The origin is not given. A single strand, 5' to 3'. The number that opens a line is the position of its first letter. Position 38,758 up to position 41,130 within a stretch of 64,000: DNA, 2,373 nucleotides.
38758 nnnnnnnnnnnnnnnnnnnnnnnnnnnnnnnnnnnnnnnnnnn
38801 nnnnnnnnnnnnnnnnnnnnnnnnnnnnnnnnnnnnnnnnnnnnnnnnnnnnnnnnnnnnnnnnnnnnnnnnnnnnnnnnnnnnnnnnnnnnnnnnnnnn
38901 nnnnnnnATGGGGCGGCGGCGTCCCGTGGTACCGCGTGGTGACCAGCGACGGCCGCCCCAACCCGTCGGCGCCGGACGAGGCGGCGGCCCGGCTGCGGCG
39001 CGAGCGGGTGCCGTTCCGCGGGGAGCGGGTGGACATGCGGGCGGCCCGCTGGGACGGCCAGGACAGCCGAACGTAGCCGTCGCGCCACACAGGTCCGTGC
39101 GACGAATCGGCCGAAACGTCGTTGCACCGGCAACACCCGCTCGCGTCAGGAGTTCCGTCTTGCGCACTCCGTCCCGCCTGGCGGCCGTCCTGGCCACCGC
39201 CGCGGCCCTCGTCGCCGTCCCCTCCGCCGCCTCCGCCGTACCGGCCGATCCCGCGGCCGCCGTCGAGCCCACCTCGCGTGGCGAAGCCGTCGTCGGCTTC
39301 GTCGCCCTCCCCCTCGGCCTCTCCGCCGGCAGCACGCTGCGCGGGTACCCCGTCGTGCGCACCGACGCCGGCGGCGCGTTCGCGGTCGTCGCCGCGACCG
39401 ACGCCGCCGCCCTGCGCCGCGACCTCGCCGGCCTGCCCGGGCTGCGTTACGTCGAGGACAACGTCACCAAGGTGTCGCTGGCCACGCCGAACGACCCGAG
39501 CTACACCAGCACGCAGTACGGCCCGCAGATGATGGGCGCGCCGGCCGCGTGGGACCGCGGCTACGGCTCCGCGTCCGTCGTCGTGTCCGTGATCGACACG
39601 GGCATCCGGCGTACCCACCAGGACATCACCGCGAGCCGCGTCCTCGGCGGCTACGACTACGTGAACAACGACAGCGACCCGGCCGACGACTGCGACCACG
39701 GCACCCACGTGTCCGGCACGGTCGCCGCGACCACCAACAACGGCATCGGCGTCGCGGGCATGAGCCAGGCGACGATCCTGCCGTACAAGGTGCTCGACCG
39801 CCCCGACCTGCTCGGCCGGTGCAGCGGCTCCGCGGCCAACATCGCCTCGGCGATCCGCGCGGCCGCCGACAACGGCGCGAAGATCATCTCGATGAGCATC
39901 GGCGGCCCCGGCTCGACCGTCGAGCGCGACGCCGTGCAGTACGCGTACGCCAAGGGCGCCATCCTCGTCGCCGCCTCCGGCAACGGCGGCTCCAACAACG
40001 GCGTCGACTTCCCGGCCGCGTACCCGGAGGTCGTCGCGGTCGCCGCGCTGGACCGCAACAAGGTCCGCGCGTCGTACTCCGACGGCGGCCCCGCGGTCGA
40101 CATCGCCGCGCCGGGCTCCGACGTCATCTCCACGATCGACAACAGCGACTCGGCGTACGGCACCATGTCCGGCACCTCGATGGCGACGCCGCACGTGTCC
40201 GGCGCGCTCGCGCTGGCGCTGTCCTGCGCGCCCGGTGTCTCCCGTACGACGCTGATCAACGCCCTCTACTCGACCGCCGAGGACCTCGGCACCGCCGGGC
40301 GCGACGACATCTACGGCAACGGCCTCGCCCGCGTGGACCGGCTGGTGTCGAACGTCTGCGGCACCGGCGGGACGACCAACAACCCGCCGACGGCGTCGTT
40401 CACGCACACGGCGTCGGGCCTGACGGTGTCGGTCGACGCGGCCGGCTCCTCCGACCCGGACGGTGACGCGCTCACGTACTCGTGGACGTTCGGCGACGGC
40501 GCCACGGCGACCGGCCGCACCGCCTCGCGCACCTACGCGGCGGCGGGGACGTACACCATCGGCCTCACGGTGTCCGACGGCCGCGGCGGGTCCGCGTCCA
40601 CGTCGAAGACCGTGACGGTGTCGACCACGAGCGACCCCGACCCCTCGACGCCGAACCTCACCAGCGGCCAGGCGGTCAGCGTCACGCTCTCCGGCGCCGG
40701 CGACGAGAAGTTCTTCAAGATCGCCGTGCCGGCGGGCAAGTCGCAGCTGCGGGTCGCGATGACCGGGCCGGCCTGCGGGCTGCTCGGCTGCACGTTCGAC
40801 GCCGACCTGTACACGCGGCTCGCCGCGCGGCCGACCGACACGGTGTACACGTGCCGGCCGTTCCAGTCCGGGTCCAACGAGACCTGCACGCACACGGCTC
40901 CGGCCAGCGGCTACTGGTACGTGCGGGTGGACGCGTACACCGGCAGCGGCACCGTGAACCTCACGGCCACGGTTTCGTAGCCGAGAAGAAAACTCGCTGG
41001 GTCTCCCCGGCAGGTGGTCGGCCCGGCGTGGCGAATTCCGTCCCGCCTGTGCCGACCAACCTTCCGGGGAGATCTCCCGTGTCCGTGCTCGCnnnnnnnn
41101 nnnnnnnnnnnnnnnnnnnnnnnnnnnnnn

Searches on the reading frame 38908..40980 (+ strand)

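Call 51: search_protein_families(library=pfam, proteins=[window:38908-40980:+], max_evalue=0.001)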
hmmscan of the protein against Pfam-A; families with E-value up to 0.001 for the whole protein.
window:38908-40980:+ (690 aa): 7 families
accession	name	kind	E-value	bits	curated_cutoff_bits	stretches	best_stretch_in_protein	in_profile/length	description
PF00082.27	Peptidase_S8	-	8.7e-54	183.2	21.8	1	223-472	3-288/288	Subtilase family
PF18911.6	PKD_4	-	3.7e-21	75.4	27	1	491-571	1-83/85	PKD domain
PF00801.26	PKD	-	3.3e-15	56.3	23.5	1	500-568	10-78/80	PKD domain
PF04151.21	PPC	-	7.8e-13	49.5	25.9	1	599-675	1-69/70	Bacterial pre-peptidase C-terminal domain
PF22352.2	K319L-like_PKD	-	2.2e-07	31.2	27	1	506-571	13-84/84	K319L-like, PKD domain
PF17963.7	Big_9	-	1.7e-05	26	23.6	1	491-570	1-89/89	Bacterial Ig domain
PF21027.3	Sde0182_C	-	0.00011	23.1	27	1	506-527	1-22/83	Cellulose-binding protein Sde0182, C-terminal domain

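Call 88: search_protein_families(library=ncbifam, proteins=[window:38908-40980:+], max_evalue=0.001)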
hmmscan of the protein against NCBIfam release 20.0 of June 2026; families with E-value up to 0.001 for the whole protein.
window:38908-40980:+ (690 aa): 9 families
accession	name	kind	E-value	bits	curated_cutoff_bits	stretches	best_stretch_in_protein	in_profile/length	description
TIGR03921.1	T7SS_mycosin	equivalog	1.2e-50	172.6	278.75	1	212-497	4-302/353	type VII secretion-associated serine protease mycosin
NF033595.1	denti_PrtP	equivalog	3.9e-35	121.5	300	3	327-514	342-531/606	dentilisin complex serine proteinase subunit PrtP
NF049966.1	QH_SP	equivalog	5.2e-21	75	165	1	226-461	2-215/219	subtilisin-like serine protease QhpE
TIGR03895.1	protease_PatA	subfamily_domain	7.4e-14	51.4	421.05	1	264-441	1-180/606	PatA/PatG family cyanobactin maturation protease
NF051851.1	AtpSerPepEprS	equivalog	4.3e-10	38.3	1700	1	202-462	47-342/988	autotransporter serine peptidase EprS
NF038112.1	myxo_dep_M36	subfamily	3.9e-07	27.6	1500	1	490-578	1472-1570/1604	myxosortase-dependent M36 family metallopeptidase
NF040553.1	SGO_0316_fam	subfamily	8.5e-05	20.4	1400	1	394-436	666-706/1486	SGO_0316/SGO_0317 family LPXTG-anchored serine peptidase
NF040809.1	germ_prot_CspBA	exception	0.00011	19.9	1250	1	397-438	434-473/1099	bifunctional germination protease/germinant receptor pseudoprotease CspBA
NF042956.1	IteS_antiphage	equivalog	0.00019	19.8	900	1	222-334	255-361/747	S8 family anti-phage peptidase IteS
